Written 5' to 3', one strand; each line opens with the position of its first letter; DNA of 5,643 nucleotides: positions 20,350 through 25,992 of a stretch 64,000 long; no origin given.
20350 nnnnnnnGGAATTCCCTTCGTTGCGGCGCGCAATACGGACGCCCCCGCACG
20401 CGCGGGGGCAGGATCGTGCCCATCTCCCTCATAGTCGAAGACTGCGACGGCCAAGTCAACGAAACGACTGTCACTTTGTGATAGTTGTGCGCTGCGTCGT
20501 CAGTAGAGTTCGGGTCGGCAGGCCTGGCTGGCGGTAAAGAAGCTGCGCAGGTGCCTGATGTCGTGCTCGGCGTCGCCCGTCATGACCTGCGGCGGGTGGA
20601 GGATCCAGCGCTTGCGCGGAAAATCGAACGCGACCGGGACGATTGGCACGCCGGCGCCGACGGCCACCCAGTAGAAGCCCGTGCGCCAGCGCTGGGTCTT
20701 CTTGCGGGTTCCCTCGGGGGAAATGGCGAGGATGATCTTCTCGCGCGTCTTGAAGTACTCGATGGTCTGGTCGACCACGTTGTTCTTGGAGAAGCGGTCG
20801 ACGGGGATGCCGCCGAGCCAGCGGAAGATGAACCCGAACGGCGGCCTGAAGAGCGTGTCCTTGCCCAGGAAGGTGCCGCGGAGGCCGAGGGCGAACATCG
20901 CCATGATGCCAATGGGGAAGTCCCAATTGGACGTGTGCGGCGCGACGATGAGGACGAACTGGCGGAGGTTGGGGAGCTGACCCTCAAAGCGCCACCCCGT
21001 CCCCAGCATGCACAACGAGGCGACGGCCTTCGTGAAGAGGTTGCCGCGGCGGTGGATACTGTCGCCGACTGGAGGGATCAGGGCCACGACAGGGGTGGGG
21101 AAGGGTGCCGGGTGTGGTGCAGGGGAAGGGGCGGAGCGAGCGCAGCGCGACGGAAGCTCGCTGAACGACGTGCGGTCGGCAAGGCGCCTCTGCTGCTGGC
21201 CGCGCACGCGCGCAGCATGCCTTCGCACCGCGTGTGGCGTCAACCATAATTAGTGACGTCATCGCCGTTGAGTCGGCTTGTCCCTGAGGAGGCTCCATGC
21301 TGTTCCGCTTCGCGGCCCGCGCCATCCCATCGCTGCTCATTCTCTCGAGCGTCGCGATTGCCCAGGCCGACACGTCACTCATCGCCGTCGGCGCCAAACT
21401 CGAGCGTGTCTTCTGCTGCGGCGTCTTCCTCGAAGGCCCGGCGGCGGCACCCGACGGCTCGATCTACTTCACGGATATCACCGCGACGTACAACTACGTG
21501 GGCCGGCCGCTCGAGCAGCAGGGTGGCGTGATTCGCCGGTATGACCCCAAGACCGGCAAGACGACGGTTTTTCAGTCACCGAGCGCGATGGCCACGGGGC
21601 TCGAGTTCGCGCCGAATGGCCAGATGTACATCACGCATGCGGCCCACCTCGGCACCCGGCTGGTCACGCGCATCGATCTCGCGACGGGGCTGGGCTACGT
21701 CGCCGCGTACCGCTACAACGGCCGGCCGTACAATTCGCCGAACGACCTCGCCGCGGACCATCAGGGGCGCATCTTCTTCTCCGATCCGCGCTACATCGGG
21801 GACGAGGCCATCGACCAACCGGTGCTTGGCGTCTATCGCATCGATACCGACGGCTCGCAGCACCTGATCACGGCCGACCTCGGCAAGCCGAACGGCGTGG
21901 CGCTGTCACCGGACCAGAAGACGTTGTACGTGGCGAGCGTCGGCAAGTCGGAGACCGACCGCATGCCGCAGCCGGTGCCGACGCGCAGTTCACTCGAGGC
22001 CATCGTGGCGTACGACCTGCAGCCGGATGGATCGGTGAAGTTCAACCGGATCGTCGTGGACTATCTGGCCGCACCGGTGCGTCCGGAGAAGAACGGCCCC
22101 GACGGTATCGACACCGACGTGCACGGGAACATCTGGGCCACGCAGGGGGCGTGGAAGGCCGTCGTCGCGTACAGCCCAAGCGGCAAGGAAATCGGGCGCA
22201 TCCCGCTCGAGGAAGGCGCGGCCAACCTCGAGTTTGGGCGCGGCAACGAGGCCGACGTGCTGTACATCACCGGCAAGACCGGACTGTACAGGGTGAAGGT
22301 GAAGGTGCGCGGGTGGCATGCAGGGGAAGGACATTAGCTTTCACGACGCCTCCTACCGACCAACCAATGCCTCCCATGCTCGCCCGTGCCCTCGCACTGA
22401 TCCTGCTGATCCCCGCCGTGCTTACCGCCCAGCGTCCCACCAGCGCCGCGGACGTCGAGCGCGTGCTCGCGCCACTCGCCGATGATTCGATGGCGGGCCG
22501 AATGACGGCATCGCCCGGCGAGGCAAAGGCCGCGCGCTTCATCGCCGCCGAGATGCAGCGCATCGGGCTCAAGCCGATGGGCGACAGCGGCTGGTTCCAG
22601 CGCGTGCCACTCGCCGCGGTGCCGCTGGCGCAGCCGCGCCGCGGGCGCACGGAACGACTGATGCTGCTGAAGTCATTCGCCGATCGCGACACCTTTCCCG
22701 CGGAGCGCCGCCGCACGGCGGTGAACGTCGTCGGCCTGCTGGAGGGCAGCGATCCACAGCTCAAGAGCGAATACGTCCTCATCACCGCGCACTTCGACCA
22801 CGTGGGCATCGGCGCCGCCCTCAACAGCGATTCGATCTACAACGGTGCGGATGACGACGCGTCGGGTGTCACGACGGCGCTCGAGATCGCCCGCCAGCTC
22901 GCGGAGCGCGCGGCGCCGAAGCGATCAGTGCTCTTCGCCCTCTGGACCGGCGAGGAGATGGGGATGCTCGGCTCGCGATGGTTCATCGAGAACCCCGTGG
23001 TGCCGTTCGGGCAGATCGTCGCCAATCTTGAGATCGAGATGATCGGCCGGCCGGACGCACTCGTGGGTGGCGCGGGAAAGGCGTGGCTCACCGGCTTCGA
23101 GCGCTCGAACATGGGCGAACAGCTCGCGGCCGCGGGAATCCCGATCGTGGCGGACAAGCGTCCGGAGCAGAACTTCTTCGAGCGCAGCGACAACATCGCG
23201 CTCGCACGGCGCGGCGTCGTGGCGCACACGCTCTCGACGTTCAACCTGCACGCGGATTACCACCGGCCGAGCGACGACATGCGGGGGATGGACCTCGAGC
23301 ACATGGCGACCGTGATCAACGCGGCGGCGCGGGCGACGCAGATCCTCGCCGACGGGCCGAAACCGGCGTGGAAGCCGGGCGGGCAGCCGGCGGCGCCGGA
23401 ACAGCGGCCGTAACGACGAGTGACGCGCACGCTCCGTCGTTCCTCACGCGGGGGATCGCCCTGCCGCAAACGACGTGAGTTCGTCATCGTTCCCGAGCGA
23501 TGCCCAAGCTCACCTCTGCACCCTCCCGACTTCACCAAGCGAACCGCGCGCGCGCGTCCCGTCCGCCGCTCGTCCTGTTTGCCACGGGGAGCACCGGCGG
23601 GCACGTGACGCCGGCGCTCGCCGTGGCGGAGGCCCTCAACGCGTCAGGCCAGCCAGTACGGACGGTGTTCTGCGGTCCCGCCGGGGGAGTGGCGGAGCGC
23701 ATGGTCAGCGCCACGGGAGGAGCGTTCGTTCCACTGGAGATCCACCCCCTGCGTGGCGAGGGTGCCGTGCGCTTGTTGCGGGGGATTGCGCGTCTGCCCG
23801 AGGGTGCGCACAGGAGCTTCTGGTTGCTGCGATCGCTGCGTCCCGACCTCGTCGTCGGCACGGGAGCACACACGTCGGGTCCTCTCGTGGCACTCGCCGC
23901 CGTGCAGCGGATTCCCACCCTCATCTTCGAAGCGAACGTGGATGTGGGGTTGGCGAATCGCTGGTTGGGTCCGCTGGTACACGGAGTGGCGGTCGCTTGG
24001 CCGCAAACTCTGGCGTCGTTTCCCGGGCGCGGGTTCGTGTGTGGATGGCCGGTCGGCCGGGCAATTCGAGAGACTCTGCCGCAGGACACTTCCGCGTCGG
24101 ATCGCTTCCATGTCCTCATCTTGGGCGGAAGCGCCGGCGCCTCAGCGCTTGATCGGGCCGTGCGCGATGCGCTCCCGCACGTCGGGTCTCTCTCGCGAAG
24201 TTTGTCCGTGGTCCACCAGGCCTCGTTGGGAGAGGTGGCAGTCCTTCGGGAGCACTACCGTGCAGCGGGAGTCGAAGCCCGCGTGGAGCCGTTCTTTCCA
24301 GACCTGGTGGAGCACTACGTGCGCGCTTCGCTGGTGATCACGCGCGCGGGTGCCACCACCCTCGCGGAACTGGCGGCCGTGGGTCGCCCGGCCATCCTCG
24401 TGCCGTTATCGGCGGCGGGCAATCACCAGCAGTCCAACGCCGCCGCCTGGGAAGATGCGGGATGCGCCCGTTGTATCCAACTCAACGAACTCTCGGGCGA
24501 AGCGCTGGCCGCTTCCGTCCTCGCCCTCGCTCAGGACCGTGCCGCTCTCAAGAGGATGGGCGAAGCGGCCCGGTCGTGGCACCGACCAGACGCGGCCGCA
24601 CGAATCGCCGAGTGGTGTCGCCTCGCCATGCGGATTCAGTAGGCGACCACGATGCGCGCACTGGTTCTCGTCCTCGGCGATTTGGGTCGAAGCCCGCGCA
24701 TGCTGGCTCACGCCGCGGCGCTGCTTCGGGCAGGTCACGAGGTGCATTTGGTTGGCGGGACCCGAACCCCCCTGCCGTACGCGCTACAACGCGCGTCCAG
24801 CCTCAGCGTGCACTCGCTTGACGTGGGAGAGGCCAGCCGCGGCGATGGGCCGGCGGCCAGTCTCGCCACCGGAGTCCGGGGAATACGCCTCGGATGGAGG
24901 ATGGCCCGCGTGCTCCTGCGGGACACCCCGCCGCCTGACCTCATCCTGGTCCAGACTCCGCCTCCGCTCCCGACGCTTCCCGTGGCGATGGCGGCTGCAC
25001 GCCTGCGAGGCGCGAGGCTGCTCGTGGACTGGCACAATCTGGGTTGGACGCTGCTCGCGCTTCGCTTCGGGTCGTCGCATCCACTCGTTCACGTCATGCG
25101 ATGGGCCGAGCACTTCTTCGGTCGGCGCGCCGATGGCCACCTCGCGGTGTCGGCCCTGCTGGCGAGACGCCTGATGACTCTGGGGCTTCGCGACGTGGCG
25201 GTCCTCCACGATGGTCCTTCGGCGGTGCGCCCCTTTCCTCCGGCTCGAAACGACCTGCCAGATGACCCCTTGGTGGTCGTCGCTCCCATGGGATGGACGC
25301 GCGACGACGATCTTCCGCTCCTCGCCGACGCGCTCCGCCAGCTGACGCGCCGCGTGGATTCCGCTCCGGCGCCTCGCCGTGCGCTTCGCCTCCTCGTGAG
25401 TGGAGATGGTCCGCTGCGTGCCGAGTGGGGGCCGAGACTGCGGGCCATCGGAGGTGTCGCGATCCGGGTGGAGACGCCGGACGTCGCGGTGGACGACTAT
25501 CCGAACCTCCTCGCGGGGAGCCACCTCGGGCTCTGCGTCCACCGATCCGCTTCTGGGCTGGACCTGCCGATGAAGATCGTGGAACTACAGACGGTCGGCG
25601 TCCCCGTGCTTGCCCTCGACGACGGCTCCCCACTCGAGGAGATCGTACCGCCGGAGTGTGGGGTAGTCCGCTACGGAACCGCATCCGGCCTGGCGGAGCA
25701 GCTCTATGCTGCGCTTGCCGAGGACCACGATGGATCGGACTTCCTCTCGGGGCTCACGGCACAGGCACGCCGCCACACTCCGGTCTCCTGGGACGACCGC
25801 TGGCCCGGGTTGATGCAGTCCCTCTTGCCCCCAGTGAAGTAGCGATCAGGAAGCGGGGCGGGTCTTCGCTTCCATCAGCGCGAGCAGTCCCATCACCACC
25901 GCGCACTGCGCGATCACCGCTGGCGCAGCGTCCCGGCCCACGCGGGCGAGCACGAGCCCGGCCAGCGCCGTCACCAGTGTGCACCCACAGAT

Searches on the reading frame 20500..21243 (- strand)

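Call 62: search_protein_families(library=pfam, proteins=[window:20500-21243:-], max_evalue=0.001)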
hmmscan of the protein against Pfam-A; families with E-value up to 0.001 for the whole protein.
window:20500-21243:- (247 aa): 1 family
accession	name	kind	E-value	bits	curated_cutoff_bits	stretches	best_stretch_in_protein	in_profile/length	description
PF01553.26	Acyltransferase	-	2.7e-15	56.8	23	1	95-206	14-131/132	Acyltransferase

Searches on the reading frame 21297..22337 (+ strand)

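Call 18: search_protein_families(library=pfam, proteins=[window:21297-22337:+], max_evalue=0.001)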
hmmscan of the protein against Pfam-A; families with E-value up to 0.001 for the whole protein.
window:21297-22337:+ (346 aa): 2 families
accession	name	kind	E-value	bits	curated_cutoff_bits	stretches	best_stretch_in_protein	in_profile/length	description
PF08450.18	SGL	-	5.1e-31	108.6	26.3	1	75-325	20-243/246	SMP-30/Gluconolactonase/LRE-like region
PF03088.22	Str_synth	-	8e-07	29.5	25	0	53-113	8-73/89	Strictosidine synthase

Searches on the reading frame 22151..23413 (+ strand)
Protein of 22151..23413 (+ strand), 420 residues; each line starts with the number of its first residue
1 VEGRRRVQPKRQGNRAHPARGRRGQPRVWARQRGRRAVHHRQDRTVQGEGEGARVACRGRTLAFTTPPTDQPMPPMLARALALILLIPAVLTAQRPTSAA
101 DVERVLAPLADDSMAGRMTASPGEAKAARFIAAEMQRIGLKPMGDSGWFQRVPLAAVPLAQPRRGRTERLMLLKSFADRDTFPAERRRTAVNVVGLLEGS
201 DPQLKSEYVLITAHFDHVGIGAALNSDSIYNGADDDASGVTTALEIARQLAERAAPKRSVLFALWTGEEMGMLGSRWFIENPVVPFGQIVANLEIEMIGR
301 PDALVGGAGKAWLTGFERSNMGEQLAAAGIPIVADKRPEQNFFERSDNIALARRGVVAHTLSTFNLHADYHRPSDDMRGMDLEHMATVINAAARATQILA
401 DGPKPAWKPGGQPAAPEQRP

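Call 18: search_protein_families(library=pfam, proteins=[window:22151-23413:+], max_evalue=0.001)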
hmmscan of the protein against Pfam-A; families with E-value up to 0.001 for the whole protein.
window:22151-23413:+ (420 aa): 2 families
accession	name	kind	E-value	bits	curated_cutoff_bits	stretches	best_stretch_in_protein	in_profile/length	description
PF04389.22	Peptidase_M28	-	8.3e-37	127.2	21.3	1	192-393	1-190/193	Peptidase family M28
PF01546.33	Peptidase_M20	-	1.2e-07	32.3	24.6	1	232-306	32-105/206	Peptidase family M20/M25/M40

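Call 19: search_protein_families(library=ncbifam, proteins=[window:22151-23413:+], max_evalue=0.001)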
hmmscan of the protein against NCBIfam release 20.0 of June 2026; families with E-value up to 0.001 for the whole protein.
window:22151-23413:+ (420 aa): 4 families
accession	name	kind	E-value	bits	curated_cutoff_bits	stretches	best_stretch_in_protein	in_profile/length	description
NF045908.1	AminopepLapALeg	equivalog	5e-06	25.6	600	1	209-284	207-275/396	aminopeptidase LapA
NF007568.0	PRK10199.1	equivalog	3.2e-05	23.4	298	0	230-277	138-184/346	aminopeptidase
NF005913.0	PRK07906.1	subfamily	9.7e-05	21.2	382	0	186-281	63-169/442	hypothetical protein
NF006771.0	PRK09290.1-5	subfamily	0.00099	17.7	399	0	191-278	60-141/413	allantoate amidohydrolase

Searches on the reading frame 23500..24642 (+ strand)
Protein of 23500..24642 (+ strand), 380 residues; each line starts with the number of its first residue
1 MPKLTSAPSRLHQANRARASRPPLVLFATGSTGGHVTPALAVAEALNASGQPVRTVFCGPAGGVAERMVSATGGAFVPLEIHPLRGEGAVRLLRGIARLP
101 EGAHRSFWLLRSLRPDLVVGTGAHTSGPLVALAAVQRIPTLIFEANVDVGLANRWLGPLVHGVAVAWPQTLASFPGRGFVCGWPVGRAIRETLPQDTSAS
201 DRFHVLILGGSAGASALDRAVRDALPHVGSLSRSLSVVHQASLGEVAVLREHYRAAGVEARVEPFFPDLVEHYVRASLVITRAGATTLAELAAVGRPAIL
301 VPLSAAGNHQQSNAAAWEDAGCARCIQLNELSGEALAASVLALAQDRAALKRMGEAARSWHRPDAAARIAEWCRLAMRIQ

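Call 6: search_protein_families(library=pfam, proteins=[window:23500-24642:+], max_evalue=0.01)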
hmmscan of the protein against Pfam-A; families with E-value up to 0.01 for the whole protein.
window:23500-24642:+ (380 aa): 2 families
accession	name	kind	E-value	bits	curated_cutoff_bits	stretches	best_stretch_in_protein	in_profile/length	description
PF04101.22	Glyco_tran_28_C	-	2.1e-31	109.7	22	1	205-368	2-165/166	Glycosyltransferase family 28 C-terminal domain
PF03033.26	Glyco_transf_28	-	2.2e-20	73.6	26.2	1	25-163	1-137/139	Glycosyltransferase family 28 N-terminal domain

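Call 9: search_protein_families(library=ncbifam, proteins=[window:23500-24642:+], max_evalue=0.001)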
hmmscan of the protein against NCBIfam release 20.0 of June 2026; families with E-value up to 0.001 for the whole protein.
window:23500-24642:+ (380 aa): 7 families
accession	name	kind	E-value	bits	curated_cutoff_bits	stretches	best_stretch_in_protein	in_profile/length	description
TIGR01133.1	murG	equivalog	7.8e-71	238.9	250.25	1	24-371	7-351/353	undecaprenyldiphospho-muramoylpentapeptide beta-N-acetylglucosaminyltransferase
NF009102.0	PRK12446.1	equivalog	5e-24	84.8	339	1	25-350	4-329/352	undecaprenyldiphospho-muramoylpentapeptide beta-N-acetylglucosaminyltransferase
TIGR01426.2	MGT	subfamily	9.2e-10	38.1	260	1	275-368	292-382/393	macrolide family glycosyltransferase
NF010135.0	PRK13609.1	equivalog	2.4e-08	33.3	500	1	265-371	263-363/388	diglucosyl diacylglycerol synthase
NF033129.1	macro_glyco_Mgt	subfamily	7.2e-07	28.5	700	1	273-366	291-381/393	macrolide-inactivating glycosyltransferase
TIGR00661.1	MJ1255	subfamily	5.4e-05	22.6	195.9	1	268-332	240-303/321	MJ1255/VC2487 family glycosyltransferase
NF041548.1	PssE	equivalog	0.00012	22.1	120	1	261-331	44-116/146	PssE/Cps14G family polysaccharide biosynthesis glycosyltransferase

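Call 58: search_solved_structures(query=window:23500-24642:+, max_evalue=0.00001, show_alignments=1)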
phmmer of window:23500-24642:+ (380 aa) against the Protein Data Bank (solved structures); distinct sequences matched with E-value up to 0.00001: 3.
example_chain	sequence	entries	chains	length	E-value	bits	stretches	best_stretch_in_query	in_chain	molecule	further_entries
3s2u_A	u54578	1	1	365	2.6e-45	158.3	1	25-374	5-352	UDP-N-acetylglucosamine--N-acetylmuramyl-(pentapeptide) pyrophosphoryl-undecaprenol N-acet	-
7d1i_A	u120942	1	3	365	9.6e-40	140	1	18-371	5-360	UDP-N-acetylglucosamine--N-acetylmuramyl-(pentapeptide) pyrophosphoryl-undecaprenol N-acet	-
1f0k_A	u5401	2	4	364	1.1e-39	139.8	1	26-375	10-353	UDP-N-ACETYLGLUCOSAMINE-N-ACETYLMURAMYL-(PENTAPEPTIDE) PYROPHOSPHORYL-UNDECAPRENOL N-ACETY | UDP-N-acetylglucosamine--N-acetylmuramyl-(pentapeptide) pyrophospho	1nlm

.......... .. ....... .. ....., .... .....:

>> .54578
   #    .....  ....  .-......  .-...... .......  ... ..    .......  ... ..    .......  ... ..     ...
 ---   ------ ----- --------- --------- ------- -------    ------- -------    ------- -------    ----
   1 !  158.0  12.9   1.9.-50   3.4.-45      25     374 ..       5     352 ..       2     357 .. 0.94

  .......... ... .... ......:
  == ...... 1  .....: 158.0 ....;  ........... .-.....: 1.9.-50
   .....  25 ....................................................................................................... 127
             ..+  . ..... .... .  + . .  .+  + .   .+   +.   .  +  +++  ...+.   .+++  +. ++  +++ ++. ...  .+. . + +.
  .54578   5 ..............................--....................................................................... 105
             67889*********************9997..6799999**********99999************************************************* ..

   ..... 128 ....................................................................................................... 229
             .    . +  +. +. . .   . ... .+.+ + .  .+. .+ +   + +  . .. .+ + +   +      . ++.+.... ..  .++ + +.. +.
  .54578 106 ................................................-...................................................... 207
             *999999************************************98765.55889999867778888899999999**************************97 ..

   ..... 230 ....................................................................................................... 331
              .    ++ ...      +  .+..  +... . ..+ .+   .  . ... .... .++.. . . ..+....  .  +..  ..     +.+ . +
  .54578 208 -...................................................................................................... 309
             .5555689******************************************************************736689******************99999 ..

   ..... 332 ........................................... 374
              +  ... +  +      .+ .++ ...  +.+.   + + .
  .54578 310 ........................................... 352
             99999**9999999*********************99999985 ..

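Call 59: list_cluster_members(proteins=[window:23500-24642:+, window:24652-25842:+, window:25846-26904:-, window:28093-29286:+, window:30572-31654:+, window:33418-34413:+, window:36552-37427:-, window:41910-43721:+, window:43763-44638:+, window:50972-52783:-])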
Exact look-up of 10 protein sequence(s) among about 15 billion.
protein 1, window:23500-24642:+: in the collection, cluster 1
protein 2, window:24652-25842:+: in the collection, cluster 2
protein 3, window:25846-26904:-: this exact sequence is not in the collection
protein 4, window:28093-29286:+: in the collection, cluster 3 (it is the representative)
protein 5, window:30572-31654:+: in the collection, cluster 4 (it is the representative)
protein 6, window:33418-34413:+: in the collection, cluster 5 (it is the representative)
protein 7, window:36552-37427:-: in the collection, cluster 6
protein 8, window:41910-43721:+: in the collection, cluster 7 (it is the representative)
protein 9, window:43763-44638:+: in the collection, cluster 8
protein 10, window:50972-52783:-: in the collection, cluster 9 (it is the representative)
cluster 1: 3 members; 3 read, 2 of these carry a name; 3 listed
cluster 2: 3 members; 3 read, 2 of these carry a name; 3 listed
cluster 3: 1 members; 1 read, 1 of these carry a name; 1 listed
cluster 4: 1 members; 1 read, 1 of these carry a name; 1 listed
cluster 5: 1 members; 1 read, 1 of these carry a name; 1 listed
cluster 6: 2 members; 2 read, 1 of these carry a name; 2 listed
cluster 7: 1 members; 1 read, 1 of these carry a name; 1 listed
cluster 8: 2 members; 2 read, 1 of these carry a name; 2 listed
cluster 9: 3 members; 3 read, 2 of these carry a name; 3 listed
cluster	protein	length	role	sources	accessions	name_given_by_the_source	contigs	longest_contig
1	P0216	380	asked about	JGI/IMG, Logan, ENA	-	-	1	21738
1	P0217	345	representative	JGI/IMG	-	UDP-N-acetylglucosamine--N-acetylmuramyl-(pentapeptide) pyrophosphoryl-undecaprenol ...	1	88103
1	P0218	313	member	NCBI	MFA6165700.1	MAG: UDP-N-acetylglucosamine--N-acetylmuramyl-(pentapeptide) pyrophosphoryl-undecaprenol ...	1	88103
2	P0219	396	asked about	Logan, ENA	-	-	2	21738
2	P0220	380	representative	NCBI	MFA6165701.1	MAG: glycosyltransferase [Gemmatimonadaceae bacterium]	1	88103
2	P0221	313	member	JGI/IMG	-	beta-1,4-mannosyltransferase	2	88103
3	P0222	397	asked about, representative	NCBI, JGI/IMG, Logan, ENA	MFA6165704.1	MAG: glycosyltransferase family 4 protein [Gemmatimonadaceae bacterium] | glycosyltransferase involved in cell wall biosynthesis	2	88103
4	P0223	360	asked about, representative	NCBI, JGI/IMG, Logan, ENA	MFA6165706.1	MAG: LptF/LptG family permease [Gemmatimonadaceae bacterium] | lipopolysaccharide export system permease protein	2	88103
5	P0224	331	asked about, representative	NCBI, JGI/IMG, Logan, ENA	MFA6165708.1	MAG: hypothetical protein WC700_03770 [Gemmatimonadaceae bacterium] | hypothetical protein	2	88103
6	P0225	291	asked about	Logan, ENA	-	-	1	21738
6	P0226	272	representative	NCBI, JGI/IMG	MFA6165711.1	MAG: hypothetical protein WC700_03785 [Gemmatimonadaceae bacterium] | hypothetical protein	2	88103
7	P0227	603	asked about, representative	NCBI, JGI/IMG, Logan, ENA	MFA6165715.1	MAG: ABC transporter ATP-binding protein [Gemmatimonadaceae bacterium] | ATP-binding cassette subfamily C protein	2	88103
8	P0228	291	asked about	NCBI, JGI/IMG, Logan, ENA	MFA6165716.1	MAG: hypothetical protein WC700_03810 [Gemmatimonadaceae bacterium] | hypothetical protein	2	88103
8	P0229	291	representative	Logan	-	-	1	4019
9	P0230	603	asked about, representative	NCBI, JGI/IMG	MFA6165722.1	MAG: ABC transporter ATP-binding protein [Gemmatimonadaceae bacterium] | subfamily B ATP-binding cassette protein MsbA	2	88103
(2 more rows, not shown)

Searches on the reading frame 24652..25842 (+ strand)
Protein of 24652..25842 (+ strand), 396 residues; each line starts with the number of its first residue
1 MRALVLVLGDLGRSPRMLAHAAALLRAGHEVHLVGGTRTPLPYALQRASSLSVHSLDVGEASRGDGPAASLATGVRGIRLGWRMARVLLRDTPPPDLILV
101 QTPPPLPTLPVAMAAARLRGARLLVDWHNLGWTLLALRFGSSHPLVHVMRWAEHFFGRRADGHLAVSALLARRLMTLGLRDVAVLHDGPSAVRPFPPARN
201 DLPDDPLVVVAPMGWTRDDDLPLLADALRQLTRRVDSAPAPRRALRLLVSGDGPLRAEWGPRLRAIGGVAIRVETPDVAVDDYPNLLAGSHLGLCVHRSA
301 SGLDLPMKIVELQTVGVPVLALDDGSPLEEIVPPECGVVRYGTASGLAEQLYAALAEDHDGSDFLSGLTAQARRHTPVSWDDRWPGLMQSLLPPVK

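Call 6: search_protein_families(library=pfam, proteins=[window:24652-25842:+], max_evalue=0.01)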
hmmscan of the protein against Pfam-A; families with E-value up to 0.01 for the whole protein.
window:24652-25842:+ (396 aa): 4 families
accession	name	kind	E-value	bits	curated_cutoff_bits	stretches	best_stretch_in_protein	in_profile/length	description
PF13579.12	Glyco_trans_4_4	-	7.7e-16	59.3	29.7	1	16-184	6-154/158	Glycosyl transferase 4-like domain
PF13439.12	Glyco_transf_4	-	2.6e-10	41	28.5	1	20-187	11-164/170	Glycosyltransferase Family 4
PF13692.12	Glyco_trans_1_4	-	4.7e-08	33.8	27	1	208-355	5-140/142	Glycosyl transferases group 1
PF13524.12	Glyco_trans_1_2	-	3.8e-05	24.1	25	1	245-361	15-118/144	Glycosyl transferase-like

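Call 9: search_protein_families(library=ncbifam, proteins=[window:24652-25842:+], max_evalue=0.001)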
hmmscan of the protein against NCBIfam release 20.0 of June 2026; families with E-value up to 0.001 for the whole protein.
window:24652-25842:+ (396 aa): 1 family
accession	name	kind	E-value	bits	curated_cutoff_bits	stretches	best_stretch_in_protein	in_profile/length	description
NF053787.1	GlcN_PG_synth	equivalog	2.2e-05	23.5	480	0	309-388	278-353/361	N-acetylglucosaminyl phosphatidylglycerol synthase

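Call 60: search_solved_structures(query=window:24652-25842:+, max_evalue=0.01)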
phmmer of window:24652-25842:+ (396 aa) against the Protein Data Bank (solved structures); distinct sequences matched with E-value up to 0.01: 0.
